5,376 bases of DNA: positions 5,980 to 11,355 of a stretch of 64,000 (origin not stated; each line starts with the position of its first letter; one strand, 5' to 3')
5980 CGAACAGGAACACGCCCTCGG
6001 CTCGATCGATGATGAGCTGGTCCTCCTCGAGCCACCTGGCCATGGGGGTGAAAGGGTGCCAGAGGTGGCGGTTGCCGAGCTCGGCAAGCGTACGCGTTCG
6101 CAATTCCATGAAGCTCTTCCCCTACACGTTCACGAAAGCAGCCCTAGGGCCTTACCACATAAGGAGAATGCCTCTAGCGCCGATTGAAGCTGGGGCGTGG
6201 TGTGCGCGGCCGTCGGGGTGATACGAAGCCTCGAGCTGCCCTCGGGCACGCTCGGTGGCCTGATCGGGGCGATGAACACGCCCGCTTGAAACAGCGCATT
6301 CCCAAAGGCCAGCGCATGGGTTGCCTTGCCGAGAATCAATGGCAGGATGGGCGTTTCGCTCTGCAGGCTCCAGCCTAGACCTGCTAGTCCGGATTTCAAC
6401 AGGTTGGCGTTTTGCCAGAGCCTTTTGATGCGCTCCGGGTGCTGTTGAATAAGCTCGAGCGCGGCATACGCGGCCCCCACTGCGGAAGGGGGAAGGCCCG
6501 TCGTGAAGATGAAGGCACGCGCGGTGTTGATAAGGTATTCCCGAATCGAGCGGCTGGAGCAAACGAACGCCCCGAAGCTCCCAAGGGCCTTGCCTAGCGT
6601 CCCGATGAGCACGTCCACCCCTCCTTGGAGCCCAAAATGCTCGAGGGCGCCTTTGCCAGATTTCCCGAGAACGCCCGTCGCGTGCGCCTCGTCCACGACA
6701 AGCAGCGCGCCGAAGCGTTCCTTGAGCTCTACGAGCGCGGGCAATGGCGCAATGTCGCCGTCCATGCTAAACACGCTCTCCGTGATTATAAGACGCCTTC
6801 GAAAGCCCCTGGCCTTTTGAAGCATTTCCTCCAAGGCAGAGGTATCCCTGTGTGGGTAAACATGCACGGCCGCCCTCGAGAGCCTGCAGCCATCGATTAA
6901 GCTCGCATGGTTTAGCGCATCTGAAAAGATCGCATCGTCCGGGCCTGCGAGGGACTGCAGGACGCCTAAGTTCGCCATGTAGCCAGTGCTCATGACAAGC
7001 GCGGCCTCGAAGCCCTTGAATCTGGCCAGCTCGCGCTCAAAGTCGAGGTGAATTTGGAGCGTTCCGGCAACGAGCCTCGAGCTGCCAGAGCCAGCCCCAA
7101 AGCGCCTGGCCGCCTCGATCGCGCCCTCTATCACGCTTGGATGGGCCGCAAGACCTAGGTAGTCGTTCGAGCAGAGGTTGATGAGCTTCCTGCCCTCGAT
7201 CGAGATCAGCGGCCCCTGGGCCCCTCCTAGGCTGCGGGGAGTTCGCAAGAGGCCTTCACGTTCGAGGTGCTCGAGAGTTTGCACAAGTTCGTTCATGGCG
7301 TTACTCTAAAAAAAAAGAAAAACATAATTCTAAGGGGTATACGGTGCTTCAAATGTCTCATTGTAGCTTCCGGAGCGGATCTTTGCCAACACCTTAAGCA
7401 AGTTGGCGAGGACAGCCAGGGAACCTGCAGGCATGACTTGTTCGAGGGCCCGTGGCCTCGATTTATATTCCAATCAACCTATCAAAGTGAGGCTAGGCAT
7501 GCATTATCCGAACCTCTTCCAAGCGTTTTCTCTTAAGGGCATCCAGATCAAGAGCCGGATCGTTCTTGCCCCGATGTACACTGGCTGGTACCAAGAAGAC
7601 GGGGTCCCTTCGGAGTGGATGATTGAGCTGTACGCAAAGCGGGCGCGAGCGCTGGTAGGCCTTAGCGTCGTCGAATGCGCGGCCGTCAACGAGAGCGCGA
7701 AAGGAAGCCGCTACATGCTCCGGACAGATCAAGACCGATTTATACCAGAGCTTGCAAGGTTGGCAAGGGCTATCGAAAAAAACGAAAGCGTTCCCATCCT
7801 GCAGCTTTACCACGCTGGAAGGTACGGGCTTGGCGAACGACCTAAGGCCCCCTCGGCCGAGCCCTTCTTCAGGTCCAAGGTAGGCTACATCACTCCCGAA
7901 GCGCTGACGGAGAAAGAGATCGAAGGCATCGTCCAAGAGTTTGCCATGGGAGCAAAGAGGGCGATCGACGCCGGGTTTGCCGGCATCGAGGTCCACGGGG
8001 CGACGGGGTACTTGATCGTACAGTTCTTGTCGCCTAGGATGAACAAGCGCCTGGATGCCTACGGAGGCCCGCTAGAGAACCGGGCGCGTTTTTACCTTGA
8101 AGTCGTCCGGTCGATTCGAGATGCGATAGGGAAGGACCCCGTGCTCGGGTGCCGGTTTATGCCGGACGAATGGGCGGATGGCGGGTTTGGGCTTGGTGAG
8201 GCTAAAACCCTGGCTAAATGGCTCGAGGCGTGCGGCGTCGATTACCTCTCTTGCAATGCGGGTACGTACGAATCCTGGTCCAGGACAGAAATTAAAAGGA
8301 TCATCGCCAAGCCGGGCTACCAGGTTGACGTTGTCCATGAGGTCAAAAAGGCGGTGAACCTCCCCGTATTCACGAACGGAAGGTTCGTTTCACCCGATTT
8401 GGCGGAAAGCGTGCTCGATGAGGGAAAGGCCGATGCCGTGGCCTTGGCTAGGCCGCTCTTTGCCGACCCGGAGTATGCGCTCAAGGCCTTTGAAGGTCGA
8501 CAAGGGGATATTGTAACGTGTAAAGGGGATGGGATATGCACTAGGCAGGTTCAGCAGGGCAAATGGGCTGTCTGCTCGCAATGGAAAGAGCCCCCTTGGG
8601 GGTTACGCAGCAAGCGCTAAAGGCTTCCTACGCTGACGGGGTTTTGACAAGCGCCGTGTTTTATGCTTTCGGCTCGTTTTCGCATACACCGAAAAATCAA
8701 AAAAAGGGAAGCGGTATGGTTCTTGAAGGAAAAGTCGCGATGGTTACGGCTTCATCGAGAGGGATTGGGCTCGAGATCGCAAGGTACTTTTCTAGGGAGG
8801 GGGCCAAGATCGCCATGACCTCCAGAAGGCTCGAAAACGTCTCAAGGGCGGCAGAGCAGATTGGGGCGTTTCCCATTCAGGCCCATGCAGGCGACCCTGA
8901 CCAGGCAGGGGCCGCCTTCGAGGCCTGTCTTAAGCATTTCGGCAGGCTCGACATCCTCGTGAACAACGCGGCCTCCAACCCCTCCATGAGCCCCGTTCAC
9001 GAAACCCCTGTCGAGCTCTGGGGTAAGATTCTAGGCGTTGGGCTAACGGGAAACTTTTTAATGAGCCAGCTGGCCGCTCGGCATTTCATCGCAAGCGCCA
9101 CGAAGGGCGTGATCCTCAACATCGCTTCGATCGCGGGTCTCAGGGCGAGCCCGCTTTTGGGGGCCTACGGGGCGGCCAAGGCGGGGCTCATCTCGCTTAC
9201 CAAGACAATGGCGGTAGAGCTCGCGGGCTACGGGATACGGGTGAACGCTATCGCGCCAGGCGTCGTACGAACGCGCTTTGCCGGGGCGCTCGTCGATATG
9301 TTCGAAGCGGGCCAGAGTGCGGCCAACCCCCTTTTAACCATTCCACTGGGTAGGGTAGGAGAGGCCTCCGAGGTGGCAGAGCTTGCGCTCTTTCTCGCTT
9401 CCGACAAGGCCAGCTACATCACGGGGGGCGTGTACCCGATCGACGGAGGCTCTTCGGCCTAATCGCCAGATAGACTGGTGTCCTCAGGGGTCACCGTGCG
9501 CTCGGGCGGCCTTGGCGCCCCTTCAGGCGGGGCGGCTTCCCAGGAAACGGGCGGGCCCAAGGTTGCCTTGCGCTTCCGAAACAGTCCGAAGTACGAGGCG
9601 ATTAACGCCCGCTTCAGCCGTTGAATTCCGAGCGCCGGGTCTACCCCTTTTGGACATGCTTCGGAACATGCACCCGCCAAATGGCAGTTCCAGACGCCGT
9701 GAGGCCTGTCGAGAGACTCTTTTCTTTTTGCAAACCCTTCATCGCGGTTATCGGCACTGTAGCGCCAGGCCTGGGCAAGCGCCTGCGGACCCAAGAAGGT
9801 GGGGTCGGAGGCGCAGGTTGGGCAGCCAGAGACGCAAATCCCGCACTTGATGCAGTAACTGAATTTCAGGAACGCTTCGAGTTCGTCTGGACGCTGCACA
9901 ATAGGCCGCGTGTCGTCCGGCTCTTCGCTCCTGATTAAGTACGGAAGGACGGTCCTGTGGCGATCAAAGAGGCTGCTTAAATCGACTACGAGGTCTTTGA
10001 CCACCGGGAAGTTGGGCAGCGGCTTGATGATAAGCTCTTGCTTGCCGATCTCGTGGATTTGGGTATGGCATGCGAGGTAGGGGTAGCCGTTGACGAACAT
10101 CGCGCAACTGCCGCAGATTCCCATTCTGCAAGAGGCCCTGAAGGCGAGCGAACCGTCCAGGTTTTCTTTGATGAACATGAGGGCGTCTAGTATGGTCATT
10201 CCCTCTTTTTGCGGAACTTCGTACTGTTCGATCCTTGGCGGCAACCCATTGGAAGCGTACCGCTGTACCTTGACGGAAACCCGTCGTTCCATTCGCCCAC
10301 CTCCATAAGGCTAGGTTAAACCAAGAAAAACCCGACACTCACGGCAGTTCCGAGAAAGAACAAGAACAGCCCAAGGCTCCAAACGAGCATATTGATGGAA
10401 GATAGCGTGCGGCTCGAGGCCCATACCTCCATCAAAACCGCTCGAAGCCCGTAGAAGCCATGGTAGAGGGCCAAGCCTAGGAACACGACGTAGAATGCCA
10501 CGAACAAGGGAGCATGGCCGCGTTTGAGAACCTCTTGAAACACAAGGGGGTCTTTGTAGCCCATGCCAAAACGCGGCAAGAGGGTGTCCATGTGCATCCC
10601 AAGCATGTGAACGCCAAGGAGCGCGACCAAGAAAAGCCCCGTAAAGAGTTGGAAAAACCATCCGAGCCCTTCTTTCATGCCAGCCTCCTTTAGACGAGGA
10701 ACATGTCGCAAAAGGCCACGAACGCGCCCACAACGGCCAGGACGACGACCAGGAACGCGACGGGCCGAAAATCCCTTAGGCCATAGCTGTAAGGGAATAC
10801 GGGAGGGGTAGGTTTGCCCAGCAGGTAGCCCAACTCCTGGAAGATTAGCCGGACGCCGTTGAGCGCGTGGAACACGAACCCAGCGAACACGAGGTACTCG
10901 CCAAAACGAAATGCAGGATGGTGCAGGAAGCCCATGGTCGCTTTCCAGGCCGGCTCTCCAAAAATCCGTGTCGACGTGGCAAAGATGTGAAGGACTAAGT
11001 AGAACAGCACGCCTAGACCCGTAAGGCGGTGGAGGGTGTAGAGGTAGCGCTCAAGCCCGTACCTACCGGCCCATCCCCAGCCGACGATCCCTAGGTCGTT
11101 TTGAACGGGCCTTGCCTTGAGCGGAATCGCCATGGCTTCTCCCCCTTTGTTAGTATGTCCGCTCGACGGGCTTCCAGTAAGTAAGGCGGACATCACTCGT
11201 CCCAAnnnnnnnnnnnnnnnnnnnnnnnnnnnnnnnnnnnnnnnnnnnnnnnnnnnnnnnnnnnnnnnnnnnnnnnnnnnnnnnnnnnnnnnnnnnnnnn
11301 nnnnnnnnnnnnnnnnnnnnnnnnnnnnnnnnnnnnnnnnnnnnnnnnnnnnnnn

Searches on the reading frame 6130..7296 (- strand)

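Call 35: search_protein_families(library=pfam, proteins=[window:6130-7296:-], max_evalue=0.00001)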
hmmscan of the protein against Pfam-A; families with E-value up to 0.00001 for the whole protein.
window:6130-7296:- (388 aa): 1 family
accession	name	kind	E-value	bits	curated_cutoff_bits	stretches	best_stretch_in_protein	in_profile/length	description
PF00155.27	Aminotran_1_2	-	6.6e-66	223.4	19.7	1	37-377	2-361/361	Aminotransferase class I and II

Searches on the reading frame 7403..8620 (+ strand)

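Call 35: search_protein_families(library=pfam, proteins=[window:7403-8620:+], max_evalue=0.00001)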
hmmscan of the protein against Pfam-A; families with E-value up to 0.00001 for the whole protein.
window:7403-8620:+ (405 aa): 1 family
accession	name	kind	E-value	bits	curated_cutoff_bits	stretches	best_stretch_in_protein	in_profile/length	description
PF00724.26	Oxidored_FMN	-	6.6e-68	229.9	27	1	38-367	2-340/342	NADH:flavin oxidoreductase / NADH oxidase family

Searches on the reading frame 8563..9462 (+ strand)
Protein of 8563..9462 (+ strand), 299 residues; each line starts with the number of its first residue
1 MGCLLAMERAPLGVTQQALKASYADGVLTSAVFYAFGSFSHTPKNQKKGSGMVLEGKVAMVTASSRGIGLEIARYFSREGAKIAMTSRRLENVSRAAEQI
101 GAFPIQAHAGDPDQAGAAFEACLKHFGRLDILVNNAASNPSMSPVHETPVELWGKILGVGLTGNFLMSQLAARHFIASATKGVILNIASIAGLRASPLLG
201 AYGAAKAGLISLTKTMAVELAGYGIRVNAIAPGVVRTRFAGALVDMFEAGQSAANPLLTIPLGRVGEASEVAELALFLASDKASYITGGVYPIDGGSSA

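Call 35: search_protein_families(library=pfam, proteins=[window:8563-9462:+], max_evalue=0.00001)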
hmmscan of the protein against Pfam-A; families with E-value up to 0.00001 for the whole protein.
window:8563-9462:+ (299 aa): 2 families
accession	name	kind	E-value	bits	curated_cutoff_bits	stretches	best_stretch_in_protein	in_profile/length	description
PF13561.12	adh_short_C2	-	3.2e-59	200.8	27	1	63-297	3-235/236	Enoyl-(Acyl carrier protein) reductase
PF00106.31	adh_short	-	1.8e-48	165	26.6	1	57-243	1-190/195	short chain dehydrogenase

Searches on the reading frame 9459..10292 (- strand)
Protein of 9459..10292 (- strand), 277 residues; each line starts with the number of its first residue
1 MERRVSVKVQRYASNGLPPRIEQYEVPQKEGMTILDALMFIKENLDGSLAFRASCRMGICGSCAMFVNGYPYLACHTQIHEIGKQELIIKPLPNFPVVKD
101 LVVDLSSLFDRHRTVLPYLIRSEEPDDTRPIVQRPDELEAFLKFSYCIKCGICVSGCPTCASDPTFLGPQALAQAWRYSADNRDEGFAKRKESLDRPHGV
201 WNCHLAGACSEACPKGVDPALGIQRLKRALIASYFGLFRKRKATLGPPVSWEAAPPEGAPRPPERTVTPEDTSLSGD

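Call 35: search_protein_families(library=pfam, proteins=[window:9459-10292:-], max_evalue=0.00001)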
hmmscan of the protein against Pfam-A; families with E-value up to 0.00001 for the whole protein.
window:9459-10292:- (277 aa): 5 families
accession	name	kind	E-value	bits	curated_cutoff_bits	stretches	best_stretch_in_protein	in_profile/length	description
PF13085.11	Fer2_3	-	3.7e-35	120.6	27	1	7-109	2-106/107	2Fe-2S iron-sulfur cluster binding domain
PF13183.11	Fer4_8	-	6.1e-11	43.1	27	1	145-217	3-68/68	4Fe-4S dicluster domain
PF13237.11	Fer4_10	-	7.9e-09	35.8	25.5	1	144-214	6-53/53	4Fe-4S dicluster domain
PF13534.11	Fer4_17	-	9e-09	36.2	22.2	1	147-218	2-61/61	4Fe-4S dicluster domain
PF13187.11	Fer4_9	-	1.2e-06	28.9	27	1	146-216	1-50/52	4Fe-4S dicluster domain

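Call 56: search_protein_families(library=ncbifam, proteins=[window:9459-10292:-], max_evalue=1e-10)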
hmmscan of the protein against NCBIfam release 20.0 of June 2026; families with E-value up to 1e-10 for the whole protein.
window:9459-10292:- (277 aa): 12 families
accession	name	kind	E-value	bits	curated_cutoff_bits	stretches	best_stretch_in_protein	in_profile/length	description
NF004616.0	PRK05950.1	subfamily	2.5e-81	272.3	228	1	3-232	4-235/238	succinate dehydrogenase iron-sulfur subunit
TIGR00384.1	dhsB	subfamily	3.8e-77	258.7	88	1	9-227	1-222/222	succinate dehydrogenase and fumarate reductase iron-sulfur protein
NF009226.0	PRK12576.1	equivalog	1.4e-75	254.5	344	1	2-228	7-235/317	succinate dehydrogenase/fumarate reductase iron-sulfur subunit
NF009051.0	PRK12385.1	equivalog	8.2e-70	235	333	1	3-228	5-230/244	succinate dehydrogenase/fumarate reductase iron-sulfur subunit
NF009227.0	PRK12577.1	equivalog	1.2e-55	188.5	349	1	4-232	2-240/330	succinate dehydrogenase/fumarate reductase iron-sulfur subunit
NF009225.0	PRK12575.1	subfamily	1.7e-48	165.1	443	1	7-230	7-230/235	succinate dehydrogenase/fumarate reductase iron-sulfur subunit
NF004898.0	PRK06259.1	equivalog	5.8e-47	160.4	385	1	4-228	3-214/488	fumarate reductase (CoM/CoB) subunit TfrB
NF010071.0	PRK13552.1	equivalog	1.1e-46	159.1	264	1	1-232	1-237/241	fumarate reductase iron-sulfur subunit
NF006391.0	PRK08640.1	equivalog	3.1e-39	134.4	244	1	2-234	4-243/254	succinate dehydrogenase iron-sulfur subunit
NF042952.1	MFR_FeS_SdhB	equivalog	4.9e-38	130.9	600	1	28-228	24-229/320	8-methylmenaquinol:fumarate reductase iron-sulfur subunit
NF009052.0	PRK12386.1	equivalog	1.1e-30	106.5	256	1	19-217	17-217/255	succinate dehydrogenase/fumarate reductase iron-sulfur subunit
NF005746.0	PRK07570.1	subfamily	2.8e-23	82.5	243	1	5-233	3-243/250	succinate dehydrogenase/fumarate reductase iron-sulfur subunit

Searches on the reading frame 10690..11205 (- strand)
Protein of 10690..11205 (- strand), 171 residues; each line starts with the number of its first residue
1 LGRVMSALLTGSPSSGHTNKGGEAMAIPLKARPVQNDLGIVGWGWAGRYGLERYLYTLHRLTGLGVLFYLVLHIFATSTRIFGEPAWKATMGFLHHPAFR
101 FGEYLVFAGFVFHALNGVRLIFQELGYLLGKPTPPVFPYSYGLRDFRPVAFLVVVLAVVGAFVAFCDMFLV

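Call 35: search_protein_families(library=pfam, proteins=[window:10690-11205:-], max_evalue=0.00001)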
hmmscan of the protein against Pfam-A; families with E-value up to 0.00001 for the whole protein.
window:10690-11205:- (171 aa): 1 family
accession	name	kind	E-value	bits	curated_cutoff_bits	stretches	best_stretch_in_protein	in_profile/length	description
PF01127.27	Sdh_cyt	-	2.7e-10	40.8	25.8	1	30-131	3-101/122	Succinate dehydrogenase/Fumarate reductase transmembrane subunit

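Call 56: search_protein_families(library=ncbifam, proteins=[window:10690-11205:-], max_evalue=1e-10)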
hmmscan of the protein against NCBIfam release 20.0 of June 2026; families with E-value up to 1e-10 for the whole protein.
window:10690-11205:- (171 aa): 1 family
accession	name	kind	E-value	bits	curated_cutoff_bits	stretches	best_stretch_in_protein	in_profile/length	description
TIGR02970.1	succ_dehyd_cytB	equivalog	1.1e-13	51.4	52.3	1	51-131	16-96/120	succinate dehydrogenase, cytochrome b556 subunit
